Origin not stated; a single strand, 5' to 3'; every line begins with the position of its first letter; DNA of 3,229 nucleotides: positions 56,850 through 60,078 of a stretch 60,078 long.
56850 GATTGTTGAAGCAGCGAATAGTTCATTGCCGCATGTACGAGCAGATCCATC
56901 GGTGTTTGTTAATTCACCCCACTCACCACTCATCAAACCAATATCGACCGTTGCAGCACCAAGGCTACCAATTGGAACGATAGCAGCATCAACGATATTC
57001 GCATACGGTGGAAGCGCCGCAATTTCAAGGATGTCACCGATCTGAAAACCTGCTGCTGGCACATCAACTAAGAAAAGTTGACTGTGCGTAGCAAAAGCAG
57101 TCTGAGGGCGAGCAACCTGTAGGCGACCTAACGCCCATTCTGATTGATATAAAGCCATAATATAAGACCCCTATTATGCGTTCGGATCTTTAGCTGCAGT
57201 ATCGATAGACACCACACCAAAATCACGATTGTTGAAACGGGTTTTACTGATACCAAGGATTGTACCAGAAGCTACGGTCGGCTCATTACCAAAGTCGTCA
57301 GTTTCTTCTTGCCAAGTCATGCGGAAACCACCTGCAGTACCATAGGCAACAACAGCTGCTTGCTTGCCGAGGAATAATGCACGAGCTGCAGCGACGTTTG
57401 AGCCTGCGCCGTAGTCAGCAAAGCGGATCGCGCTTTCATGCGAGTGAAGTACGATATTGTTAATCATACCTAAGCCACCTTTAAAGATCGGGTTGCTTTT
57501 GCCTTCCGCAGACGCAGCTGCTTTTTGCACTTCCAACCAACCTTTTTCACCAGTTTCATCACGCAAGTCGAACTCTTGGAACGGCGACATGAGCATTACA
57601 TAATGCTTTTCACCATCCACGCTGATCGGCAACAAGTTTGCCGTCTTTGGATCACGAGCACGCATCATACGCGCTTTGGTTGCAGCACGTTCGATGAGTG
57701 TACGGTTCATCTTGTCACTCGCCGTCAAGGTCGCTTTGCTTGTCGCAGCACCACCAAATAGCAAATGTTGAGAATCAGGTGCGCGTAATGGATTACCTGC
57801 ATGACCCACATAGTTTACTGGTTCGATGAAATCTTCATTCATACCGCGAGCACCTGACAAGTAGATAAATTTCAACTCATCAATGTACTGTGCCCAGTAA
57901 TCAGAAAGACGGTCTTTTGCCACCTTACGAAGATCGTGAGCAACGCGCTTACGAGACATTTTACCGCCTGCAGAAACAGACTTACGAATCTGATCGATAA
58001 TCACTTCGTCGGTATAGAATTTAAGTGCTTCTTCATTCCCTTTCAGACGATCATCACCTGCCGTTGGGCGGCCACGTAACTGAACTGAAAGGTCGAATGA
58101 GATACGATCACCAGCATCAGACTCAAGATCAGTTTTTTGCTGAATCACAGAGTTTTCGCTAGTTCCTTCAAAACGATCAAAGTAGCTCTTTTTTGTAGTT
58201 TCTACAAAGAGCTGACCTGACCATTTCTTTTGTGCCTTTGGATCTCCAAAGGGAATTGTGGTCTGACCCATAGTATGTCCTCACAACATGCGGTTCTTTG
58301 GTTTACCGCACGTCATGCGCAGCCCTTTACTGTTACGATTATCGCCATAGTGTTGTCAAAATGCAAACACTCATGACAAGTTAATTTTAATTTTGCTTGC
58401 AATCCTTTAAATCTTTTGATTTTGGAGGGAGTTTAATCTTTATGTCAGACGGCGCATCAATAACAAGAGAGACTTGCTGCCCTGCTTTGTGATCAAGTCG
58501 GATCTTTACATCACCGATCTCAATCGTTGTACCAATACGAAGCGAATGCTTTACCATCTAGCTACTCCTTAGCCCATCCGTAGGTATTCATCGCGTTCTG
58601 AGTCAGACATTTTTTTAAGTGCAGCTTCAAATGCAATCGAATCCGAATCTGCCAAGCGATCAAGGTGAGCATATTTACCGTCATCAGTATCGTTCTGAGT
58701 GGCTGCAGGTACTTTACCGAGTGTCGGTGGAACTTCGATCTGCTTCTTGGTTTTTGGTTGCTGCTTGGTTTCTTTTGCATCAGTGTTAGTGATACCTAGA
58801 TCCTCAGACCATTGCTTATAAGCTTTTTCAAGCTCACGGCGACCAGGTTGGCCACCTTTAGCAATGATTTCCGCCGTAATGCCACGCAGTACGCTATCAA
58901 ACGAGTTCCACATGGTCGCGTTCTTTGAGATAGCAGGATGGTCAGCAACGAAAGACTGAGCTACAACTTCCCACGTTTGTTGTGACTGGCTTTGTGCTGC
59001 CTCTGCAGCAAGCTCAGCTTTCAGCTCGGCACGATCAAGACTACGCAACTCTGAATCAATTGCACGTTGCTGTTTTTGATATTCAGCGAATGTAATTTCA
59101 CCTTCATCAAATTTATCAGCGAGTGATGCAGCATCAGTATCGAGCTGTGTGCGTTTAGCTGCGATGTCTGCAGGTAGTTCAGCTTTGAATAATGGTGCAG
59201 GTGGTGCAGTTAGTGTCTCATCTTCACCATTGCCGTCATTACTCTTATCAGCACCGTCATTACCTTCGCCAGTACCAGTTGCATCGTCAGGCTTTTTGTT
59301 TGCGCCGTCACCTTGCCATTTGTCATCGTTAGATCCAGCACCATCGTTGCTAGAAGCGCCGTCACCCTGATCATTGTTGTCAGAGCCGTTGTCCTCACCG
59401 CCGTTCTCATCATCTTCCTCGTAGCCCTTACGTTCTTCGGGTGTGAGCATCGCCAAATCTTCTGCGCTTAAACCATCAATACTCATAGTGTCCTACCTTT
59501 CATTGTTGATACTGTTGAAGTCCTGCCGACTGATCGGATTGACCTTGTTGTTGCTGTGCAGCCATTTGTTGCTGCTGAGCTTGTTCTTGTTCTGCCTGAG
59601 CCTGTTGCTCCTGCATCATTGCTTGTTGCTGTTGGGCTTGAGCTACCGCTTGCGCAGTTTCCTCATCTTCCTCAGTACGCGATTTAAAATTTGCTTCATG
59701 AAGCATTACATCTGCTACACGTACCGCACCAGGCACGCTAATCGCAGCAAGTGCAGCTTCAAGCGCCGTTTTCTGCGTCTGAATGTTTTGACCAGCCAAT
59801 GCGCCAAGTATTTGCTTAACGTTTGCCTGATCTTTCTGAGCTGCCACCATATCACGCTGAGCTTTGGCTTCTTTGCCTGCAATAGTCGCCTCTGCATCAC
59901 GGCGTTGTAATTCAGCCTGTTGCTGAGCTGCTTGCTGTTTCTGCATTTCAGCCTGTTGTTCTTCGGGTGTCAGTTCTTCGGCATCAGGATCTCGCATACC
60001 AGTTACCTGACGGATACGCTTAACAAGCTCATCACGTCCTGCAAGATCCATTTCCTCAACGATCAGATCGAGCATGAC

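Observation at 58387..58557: Unannotated CsrA/RsmA-like 56-aa ORF between the scaffold and major capsid genes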

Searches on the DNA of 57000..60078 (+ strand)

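Call 5: search_dna_similar(query=window:57000-60078:+, collection=phages, mode=near, max_rows=30)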
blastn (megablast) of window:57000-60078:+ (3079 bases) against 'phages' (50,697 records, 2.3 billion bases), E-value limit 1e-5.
No match.
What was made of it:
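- Tried and rejected: Megablast against the phage collection found none (call 5).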

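Call 49: search_rna_families(source=window, start=58150, end=58700, threshold=evalue, max_evalue=10)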
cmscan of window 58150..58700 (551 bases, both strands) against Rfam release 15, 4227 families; matches with E-value up to 10: 5.
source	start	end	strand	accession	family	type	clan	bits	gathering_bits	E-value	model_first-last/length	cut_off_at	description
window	58171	58226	-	RF03743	MIR7696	Gene; miRNA;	-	18.9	83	0.81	17-72/88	no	MIR7696 microRNA precursor family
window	58502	58518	-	RF01157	sn1185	Gene; snRNA; snoRNA; CD-box;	-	14.9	60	4.8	1-66/66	no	Small nucleolar RNA sn1185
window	58490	58524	-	RF01622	ceN22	Gene; snRNA; snoRNA; CD-box;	-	14.1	45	8.5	1-76/76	no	Nematode snoRNA ceN22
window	58237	58250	+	RF04360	psbT-asRNA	Gene; antisense;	-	13.6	48.5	8.1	4-17/38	no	Plastid psbT antisense RNA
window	58555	58598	-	RF01642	ceN54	Gene; snRNA; snoRNA; CD-box;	-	12.7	60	9.6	1-68/68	no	Caenorhabditis snoRNA ceN54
